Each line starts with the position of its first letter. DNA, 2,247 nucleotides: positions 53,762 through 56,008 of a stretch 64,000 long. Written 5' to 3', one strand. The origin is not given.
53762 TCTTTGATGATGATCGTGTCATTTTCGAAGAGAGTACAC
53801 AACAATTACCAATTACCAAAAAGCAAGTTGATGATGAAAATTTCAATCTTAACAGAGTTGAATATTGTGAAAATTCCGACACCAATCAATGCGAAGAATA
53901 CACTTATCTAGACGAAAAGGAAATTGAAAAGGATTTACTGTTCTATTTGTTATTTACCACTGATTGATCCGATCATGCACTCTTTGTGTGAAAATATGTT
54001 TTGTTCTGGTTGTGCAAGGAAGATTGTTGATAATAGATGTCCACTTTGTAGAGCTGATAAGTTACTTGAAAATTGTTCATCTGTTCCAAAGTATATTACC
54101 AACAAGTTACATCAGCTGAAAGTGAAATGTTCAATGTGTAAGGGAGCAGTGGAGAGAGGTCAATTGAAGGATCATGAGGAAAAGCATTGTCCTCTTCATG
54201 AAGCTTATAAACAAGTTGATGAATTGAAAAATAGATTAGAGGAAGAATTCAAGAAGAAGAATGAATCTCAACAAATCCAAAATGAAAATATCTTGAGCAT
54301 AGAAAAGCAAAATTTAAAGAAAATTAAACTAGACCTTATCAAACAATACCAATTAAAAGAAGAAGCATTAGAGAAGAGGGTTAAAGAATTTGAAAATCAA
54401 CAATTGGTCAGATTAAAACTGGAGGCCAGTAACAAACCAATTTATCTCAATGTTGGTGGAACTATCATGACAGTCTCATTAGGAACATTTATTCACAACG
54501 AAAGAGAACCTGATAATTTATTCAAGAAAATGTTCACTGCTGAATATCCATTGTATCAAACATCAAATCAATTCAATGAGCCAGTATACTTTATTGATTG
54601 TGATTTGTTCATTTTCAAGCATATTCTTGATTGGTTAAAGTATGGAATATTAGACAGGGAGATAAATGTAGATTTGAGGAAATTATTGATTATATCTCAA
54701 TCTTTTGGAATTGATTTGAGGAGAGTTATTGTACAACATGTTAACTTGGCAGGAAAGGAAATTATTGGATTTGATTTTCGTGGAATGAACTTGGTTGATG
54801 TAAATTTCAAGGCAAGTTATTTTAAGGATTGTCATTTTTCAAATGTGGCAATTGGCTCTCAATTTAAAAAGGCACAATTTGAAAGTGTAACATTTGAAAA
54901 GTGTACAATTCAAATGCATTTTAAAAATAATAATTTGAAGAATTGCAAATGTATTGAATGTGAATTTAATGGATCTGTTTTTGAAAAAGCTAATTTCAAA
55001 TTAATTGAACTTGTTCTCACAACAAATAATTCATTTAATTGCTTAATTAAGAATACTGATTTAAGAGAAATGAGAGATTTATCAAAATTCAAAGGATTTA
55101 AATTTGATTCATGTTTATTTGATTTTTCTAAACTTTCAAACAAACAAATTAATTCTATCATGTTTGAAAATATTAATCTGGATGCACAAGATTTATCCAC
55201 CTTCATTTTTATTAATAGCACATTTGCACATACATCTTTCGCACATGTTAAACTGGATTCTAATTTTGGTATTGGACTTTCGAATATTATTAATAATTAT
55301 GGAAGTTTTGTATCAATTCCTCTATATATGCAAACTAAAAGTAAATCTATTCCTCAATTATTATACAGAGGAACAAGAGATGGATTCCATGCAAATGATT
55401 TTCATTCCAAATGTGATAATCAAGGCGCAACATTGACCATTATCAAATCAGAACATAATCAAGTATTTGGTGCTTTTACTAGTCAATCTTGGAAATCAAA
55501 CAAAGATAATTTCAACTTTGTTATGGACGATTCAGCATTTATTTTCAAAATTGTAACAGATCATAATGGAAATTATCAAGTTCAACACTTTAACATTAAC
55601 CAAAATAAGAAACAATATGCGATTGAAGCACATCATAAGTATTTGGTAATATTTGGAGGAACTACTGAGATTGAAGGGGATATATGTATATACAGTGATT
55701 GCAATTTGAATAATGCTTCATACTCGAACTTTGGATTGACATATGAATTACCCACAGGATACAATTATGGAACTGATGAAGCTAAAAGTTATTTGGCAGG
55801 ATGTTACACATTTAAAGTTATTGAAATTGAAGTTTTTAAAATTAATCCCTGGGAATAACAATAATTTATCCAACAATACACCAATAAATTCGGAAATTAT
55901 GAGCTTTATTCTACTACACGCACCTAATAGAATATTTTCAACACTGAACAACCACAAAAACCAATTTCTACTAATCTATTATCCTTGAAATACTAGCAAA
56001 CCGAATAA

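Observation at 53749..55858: A RING-TRAF-BTB(T1)-pentapeptide-TLDc gene has its N-terminus in a different frame, pointing to a frameshift or sequencing indel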

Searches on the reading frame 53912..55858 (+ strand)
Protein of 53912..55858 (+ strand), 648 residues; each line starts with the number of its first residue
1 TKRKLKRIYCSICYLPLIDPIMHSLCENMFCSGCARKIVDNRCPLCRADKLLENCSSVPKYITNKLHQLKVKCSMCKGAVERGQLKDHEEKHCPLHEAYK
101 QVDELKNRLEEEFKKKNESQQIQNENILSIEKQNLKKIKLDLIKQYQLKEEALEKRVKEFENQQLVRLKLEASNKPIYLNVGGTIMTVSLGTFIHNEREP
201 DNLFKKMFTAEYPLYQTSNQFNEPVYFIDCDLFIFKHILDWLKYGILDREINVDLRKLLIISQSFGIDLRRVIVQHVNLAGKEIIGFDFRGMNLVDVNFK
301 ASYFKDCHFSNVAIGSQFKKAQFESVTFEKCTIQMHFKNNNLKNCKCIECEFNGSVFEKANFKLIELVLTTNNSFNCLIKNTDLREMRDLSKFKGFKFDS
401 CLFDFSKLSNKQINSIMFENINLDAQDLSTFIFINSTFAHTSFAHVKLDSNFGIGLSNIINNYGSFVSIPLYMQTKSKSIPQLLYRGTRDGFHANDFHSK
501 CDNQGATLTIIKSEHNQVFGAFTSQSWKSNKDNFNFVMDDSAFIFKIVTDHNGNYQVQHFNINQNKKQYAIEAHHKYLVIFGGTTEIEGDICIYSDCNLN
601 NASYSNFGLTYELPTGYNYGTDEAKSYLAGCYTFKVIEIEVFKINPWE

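Call 6: search_protein_families(library=pfam, proteins=[window:53912-55858:+], max_evalue=0.1)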
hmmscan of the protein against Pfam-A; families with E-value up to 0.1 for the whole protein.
window:53912-55858:+ (648 aa): 11 families
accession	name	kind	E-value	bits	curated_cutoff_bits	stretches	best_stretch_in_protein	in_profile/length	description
PF07534.22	TLD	-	1.1e-22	81.1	24.5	1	465-644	12-169/170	TLDc domain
PF13599.13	Pentapeptide_4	-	9.2e-09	35.7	38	2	289-333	28-73/78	Pentapeptide repeat region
PF00805.28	Pentapeptide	-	1.1e-05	25.3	20.2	0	341-362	7-28/40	Pentapeptide repeats (8 copies)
PF13576.12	Pentapeptide_3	-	1.2e-05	25.8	27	1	296-333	3-38/48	Pentapeptide repeats (9 copies)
PF02214.28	BTB_2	-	3.8e-05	24.4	21.4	1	177-258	1-77/94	BTB/POZ domain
PF14634.12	zf-RING_5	-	0.00059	20.2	27.9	1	10-47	2-42/43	zinc-RING finger domain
PF13923.12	zf-C3HC4_2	-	0.00093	19.4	27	1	9-46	1-40/40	Zinc finger, C3HC4 type (RING finger)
PF23894.2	LD_SV2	-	0.0012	19.6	29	1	288-357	31-92/92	SV2A/B/C luminal domain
PF13920.12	zf-C3HC4_3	-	0.0018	18.5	27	1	9-49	4-45/49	Zinc finger, C3HC4 type (RING finger)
PF13639.12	zf-RING_2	-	0.017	15.8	27.3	1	10-47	3-44/44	Ring finger domain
PF14835.12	zf-RING_6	-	0.021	15.2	35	1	6-48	6-48/65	zf-RING of BARD1-type protein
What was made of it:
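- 54440..54685 (+): BTB/T1 (KCTD-type) domain. Pfam BTB_2, 24.4 bits against a 21.4 cut-off (call 6).
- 54728..55228 (+): Pentapeptide-repeat β-helix, the shortest in the family. Pfam Pentapeptide and Pentapeptide_4 (call 6).
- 55304..55843 (+): TLDc domain. Pfam TLD, E 1.1e-22, 81 bits (call 6).
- On KCTD9-like proteins: BTB_2 24.4 bits against 21.4; Pentapeptide 25.3 bits against 20.2 (call 6).
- On TLDc proteins: Pfam TLD E 1.1e-22 (call 6).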

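Call 7: find_homologous_proteins(query=window:53924-55855:+)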
Query window:53924-55855:+ (644 aa): 27 proteins with E <= 0.001 among 8000 candidates.
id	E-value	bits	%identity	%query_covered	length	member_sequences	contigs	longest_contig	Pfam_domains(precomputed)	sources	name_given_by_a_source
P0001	4.9e-177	609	51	56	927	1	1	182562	PF13576.13,PF13599.14,PF00805.29,PF23894.3,PF07534.23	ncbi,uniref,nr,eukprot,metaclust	ncbi:predicted protein [Naegleria gruberi]|uniref:Predicted protein n=1 Tax=Naegleria gruberi TaxID=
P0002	6.0e-170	585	48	97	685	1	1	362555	PF13576.13,PF02214.29,PF13599.14,PF00805.29,PF23894.3,PF07534.23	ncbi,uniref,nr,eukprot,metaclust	ncbi:hypothetical protein NAEGRDRAFT_80657 [Naegleria gruberi]|uniref:TLDc domain-containing protein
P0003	1.2e-165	571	44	99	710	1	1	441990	PF13576.13,PF13599.14,PF00805.29,PF23894.3,PF07534.23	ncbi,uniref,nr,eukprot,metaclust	ncbi:predicted protein [Naegleria gruberi]|uniref:Predicted protein n=1 Tax=Naegleria gruberi TaxID=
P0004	4.3e-115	404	44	71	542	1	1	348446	PF13576.13,PF13599.14,PF00805.29,PF07534.23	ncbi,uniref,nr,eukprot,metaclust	ncbi:predicted protein [Naegleria gruberi]|uniref:Predicted protein n=1 Tax=Naegleria gruberi TaxID=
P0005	5.1e-96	341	40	69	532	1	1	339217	PF13576.13,PF14835.12,PF13599.14,PF00805.29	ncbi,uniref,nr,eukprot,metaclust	ncbi:predicted protein [Naegleria gruberi]|uniref:Predicted protein n=1 Tax=Naegleria gruberi TaxID=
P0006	1.2e-90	323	41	73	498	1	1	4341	PF13576.13,PF13599.14,PF00805.29,PF23894.3,PF07534.23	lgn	-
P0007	7.5e-74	268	39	48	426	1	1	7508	PF13576.13,PF13599.14,PF00805.29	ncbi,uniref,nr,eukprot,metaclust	ncbi:predicted protein [Naegleria gruberi]|uniref:Predicted protein n=1 Tax=Naegleria gruberi TaxID=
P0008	3.9e-19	87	39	25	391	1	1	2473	PF07534.23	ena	-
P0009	1.4e-15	75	36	32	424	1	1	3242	PF07534.23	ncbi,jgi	jgi:hypothetical protein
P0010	2.2e-14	71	39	18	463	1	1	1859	PF07534.23,PF00041.28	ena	-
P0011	5.0e-13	67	39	25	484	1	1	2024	PF07534.23,PF00041.28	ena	-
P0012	5.5e-12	63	35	25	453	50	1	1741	PF07534.23,PF00041.28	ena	-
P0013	5.9e-12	63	43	16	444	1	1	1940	PF07534.23,PF00041.28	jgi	jgi:hypothetical protein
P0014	4.3e-11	60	34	25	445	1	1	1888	PF07534.23,PF00041.28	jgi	-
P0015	5.1e-11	60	36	25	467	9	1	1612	PF07534.23,PF00041.28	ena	-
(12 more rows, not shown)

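Call 9: find_encoding_contigs(protein=window:53975-55855:+, flank=3000, max_places=4)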
Protein window:53975-55855:+ (627 aa): no gene with exactly this product is on record in the collection.

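Call 10: find_encoding_contigs(protein=P0002, flank=3000, max_places=3)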
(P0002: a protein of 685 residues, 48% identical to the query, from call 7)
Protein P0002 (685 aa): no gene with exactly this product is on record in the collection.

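Call 11: find_encoding_contigs(protein=P0005, flank=3000, max_places=3)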
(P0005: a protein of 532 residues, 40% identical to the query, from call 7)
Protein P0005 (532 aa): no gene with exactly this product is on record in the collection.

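Call 18: find_encoding_contigs(protein=P0003, flank=3000, max_places=2)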
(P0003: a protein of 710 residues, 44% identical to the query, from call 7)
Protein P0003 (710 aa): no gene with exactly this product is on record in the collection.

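Call 21: search_protein_families(library=pfam, proteins=[P0001, P0002, P0003, P0005, P0006], max_evalue=0.1)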
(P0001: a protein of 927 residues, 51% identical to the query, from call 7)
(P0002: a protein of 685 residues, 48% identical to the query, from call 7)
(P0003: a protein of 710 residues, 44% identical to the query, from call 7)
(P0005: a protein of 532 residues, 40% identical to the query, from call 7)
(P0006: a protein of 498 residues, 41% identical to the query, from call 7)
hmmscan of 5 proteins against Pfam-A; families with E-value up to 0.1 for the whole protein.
P0001 (927 aa): 12 families
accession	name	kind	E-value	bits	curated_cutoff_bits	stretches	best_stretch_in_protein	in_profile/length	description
PF00805.28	Pentapeptide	-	4.8e-38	128.7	20.2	6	385-423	2-40/40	Pentapeptide repeats (8 copies)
PF13599.13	Pentapeptide_4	-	1.4e-34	118.4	38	7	395-472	2-78/78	Pentapeptide repeat region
PF07534.22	TLD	-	2.6e-25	89.7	24.5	1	749-925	5-169/170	TLDc domain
PF13576.12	Pentapeptide_3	-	1.5e-17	63.9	27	2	381-425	1-48/48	Pentapeptide repeats (9 copies)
PF23894.2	LD_SV2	-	8.1e-09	36.2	29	2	437-522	13-92/92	SV2A/B/C luminal domain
PF02214.28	BTB_2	-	0.0029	18.4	21.4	1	221-307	1-81/94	BTB/POZ domain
PF13639.12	zf-RING_2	-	0.0052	17.5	27.3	1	44-81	3-44/44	Ring finger domain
PF14634.12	zf-RING_5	-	0.014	15.8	27.9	1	44-81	2-42/43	zinc-RING finger domain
PF06248.19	Zw10_N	-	0.016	16.2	26.3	1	142-198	29-81/93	Centromere/kinetochore Zw10 N-terminal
PF03179.20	V-ATPase_G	-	0.021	15.8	28.6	1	129-189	36-96/105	Vacuolar (H+)-ATPase G subunit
PF25296.1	Decapeptide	-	0.042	14.2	45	0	381-439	2-60/74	Decapeptide repeat region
PF02601.20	Exonuc_VII_L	-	0.089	12.7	35.9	0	129-210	143-223/315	Exonuclease VII, large subunit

P0002 (685 aa): 8 families
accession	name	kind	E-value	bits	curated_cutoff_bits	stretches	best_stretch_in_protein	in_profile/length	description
PF07534.22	TLD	-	1.1e-22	81.2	24.5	1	502-682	4-169/170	TLDc domain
PF00805.28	Pentapeptide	-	7e-20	70.7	20.2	4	284-322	2-40/40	Pentapeptide repeats (8 copies)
PF13599.13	Pentapeptide_4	-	1.5e-14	54.2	38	3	285-346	13-74/78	Pentapeptide repeat region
PF13576.12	Pentapeptide_3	-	5.2e-09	36.6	27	1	308-344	4-43/48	Pentapeptide repeats (9 copies)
PF02214.28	BTB_2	-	2.3e-06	28.3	21.4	1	167-244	2-71/94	BTB/POZ domain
PF23894.2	LD_SV2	-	2.5e-06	28.2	29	1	292-373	14-91/92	SV2A/B/C luminal domain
PF03938.19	OmpH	-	0.063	13.9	32.4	0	75-152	12-83/141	Outer membrane protein (OmpH-like)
PF03179.20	V-ATPase_G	-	0.069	14.2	28.6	0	75-134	37-96/105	Vacuolar (H+)-ATPase G subunit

P0003 (710 aa): 10 families
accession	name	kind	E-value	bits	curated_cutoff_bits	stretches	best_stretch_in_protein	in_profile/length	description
PF07534.22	TLD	-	7.8e-22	78.4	24.5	1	532-707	7-169/170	TLDc domain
PF00805.28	Pentapeptide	-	4.2e-19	68.2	20.2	3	376-414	2-40/40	Pentapeptide repeats (8 copies)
PF13599.13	Pentapeptide_4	-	1.6e-13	50.9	38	2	339-412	5-78/78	Pentapeptide repeat region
PF13576.12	Pentapeptide_3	-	1.5e-08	35.1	27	2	376-415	5-47/48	Pentapeptide repeats (9 copies)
PF23894.2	LD_SV2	-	1.4e-07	32.2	29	1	364-437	24-92/92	SV2A/B/C luminal domain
PF02214.28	BTB_2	-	0.00012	22.8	21.4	1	217-286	1-63/94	BTB/POZ domain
PF14634.12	zf-RING_5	-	0.0056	17.1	27.9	1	41-76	2-42/43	zinc-RING finger domain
PF00097.31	zf-C3HC4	-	0.0061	16.8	21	1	41-75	1-40/40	Zinc finger, C3HC4 type (RING finger)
PF21362.3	Sina_RING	-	0.016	15.8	29.3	1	41-75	1-35/35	E3 ubiquitin-protein ligase sina/sinah, RING finger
PF02601.20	Exonuc_VII_L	-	0.057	13.3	35.9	0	128-206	146-223/315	Exonuclease VII, large subunit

P0005 (532 aa): 14 families
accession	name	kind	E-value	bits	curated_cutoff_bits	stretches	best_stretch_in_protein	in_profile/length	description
PF00805.28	Pentapeptide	-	1.8e-21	75.8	20.2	3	386-421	2-37/40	Pentapeptide repeats (8 copies)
PF13599.13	Pentapeptide_4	-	3.5e-20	72.3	38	4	466-527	13-73/78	Pentapeptide repeat region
PF13576.12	Pentapeptide_3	-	6.8e-14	52.3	27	3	473-515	2-47/48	Pentapeptide repeats (9 copies)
PF14835.12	zf-RING_6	-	2.4e-06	27.8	35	1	60-104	4-48/65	zf-RING of BARD1-type protein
PF02214.28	BTB_2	-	0.00015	22.5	21.4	1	233-302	1-63/94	BTB/POZ domain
PF14634.12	zf-RING_5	-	0.00018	21.9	27.9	1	66-103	2-42/43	zinc-RING finger domain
PF23894.2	LD_SV2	-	0.0013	19.5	29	1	480-529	21-69/92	SV2A/B/C luminal domain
PF03938.19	OmpH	-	0.0034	18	32.4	1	152-230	18-94/141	Outer membrane protein (OmpH-like)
PF15642.11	Tox-ODYAM1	-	0.0066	15.9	25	1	152-219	119-185/385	Toxin in Odyssella and Amoebophilus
PF13920.12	zf-C3HC4_3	-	0.01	16.1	27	1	63-104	2-44/49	Zinc finger, C3HC4 type (RING finger)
PF11822.15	BTB_SANBR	-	0.015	16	26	0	195-327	9-92/97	SANT and BTB domain regulator of CSR, BTB domain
PF00097.31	zf-C3HC4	-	0.016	15.5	21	1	66-102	1-40/40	Zinc finger, C3HC4 type (RING finger)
PF13923.12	zf-C3HC4_2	-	0.018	15.2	27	1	66-102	2-40/40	Zinc finger, C3HC4 type (RING finger)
PF13639.12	zf-RING_2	-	0.049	14.3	27.3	1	66-103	3-44/44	Ring finger domain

P0006 (498 aa): 7 families
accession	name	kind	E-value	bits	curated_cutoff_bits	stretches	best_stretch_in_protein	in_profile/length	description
PF07534.22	TLD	-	5e-22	79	24.5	1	337-496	23-169/170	TLDc domain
PF00805.28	Pentapeptide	-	6.9e-14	51.5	20.2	3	158-194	1-37/40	Pentapeptide repeats (8 copies)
PF13599.13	Pentapeptide_4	-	8.2e-13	48.7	38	2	172-241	5-76/78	Pentapeptide repeat region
PF23894.2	LD_SV2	-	8.9e-08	32.8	29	1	136-205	23-92/92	SV2A/B/C luminal domain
PF13576.12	Pentapeptide_3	-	4.7e-06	27.1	27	1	173-208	10-47/48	Pentapeptide repeats (9 copies)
PF02214.28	BTB_2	-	0.0077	17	21.4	1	35-112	3-75/94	BTB/POZ domain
PF03804.19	DUF325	-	0.031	14.5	28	1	210-250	18-59/137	Viral proteins of unknown function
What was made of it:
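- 54128..54190 (+): C2HC zinc finger (C-x2-C-x11-H-x4-C) following the RING. It corresponds to the C-terminal zinc finger of the LNX2 Zn-RING-Zn domain and to TRAF6 ZF1. No Pfam zf-TRAF hit (calls 6, 21).
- On TRAF family / TRAF-type zinc finger (Pfam PF02176): No zf-TRAF hit at E <= 0.1 in this protein or in five paralogues (calls 6, 21).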

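Call 33: search_protein_representatives(protein=window:53924-55855:+)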
Query: 644 residues. Proteins with E-value up to 0.001 (for the whole library): 8598; up to 1e-10: 2065; up to 1e-30: 50. The best 150 are listed.
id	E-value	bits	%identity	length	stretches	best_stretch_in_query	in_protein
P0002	1.9e-170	585.1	53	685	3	281-641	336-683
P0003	3.9e-166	570.9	53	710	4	3-292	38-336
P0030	6.5e-150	517.3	40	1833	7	479-642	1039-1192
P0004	1.4e-115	403.9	49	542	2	283-640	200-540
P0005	1.6e-96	340.9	45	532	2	2-383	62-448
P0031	6.8e-95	335.6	38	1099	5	4-252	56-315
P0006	3.8e-91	323.2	45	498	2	285-640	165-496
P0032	6.5e-77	276.2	35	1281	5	484-640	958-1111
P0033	1.1e-75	272.2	56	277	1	4-236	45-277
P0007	2.4e-74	267.7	46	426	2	71-401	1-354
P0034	2.6e-71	257.7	45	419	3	466-640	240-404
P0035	4.6e-64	233.7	45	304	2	444-640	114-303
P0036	1.4e-57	212.4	41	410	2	471-639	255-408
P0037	3.5e-54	201.1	35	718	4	472-641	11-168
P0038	4.2e-52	194.2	33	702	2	327-640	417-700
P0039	9.6e-52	193.0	38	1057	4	473-581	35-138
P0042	5.4e-47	177.3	30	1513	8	472-641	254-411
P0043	1.1e-46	176.3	36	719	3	475-640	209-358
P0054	7.0e-36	140.6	39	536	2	4-259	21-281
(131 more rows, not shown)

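Call 35: list_cluster_members(proteins=[P0030, P0031, P0032, P0033, P0054, P0006, P0034, P0038])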
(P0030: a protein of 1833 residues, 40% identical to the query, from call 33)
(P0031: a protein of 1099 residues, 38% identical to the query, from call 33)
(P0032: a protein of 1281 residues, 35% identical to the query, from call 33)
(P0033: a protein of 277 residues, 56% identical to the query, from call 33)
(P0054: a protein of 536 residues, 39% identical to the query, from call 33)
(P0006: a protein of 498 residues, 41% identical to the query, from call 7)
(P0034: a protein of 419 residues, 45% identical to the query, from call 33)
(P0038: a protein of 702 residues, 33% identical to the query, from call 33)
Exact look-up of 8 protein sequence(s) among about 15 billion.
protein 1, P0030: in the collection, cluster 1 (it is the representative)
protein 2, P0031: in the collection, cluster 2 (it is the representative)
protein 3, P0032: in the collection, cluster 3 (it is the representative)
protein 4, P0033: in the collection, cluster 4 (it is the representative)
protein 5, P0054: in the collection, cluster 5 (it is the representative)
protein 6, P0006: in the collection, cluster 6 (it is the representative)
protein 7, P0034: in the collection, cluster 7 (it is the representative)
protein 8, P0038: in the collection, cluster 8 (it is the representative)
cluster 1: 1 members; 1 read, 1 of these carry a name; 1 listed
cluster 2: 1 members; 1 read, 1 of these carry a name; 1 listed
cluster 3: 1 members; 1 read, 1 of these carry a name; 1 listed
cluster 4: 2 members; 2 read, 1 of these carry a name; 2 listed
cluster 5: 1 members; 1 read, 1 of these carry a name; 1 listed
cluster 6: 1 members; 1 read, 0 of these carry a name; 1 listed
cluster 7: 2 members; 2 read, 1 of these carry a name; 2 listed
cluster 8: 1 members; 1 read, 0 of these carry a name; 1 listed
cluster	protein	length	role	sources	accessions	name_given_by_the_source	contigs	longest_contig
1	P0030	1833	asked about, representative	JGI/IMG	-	hypothetical protein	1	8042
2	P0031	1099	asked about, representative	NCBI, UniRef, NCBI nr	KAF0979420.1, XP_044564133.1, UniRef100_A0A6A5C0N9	hypothetical protein FDP41_001763 [Naegleria fowleri] | TLDc domain-containing protein n=1 Tax=Naegleria fowleri TaxID=5763 RepID=A0A6A5C0N9_NAEFO | uncharacterized protein FDP41_001763 [Naegleria fowleri]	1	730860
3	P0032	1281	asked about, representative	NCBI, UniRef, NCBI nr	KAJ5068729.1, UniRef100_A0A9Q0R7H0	hypothetical protein M0811_02672 [Anaeramoeba ignava] | Non-specific serine/threonine protein kinase n=1 Tax=Anaeramoeba ignava TaxID=1746090 ...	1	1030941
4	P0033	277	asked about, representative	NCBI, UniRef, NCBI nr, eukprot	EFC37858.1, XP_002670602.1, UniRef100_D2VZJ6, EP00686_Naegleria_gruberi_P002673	predicted protein [Naegleria gruberi] | Predicted protein n=1 Tax=Naegleria gruberi TaxID=5762 RepID=D2VZJ6_NAEGR | uncharacterized protein NAEGRDRAFT_53514 [Naegleria gruberi]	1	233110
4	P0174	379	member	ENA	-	-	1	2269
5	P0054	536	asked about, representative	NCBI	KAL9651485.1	hypothetical protein ABK040_001432 [Willaertia magna]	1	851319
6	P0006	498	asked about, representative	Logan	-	-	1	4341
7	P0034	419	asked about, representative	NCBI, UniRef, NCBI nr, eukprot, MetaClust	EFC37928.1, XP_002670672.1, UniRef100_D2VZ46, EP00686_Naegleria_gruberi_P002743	predicted protein [Naegleria gruberi] | Predicted protein n=1 Tax=Naegleria gruberi TaxID=5762 RepID=D2VZ46_NAEGR | uncharacterized protein NAEGRDRAFT_74355 [Naegleria gruberi]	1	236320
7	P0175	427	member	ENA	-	-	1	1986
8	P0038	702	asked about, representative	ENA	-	-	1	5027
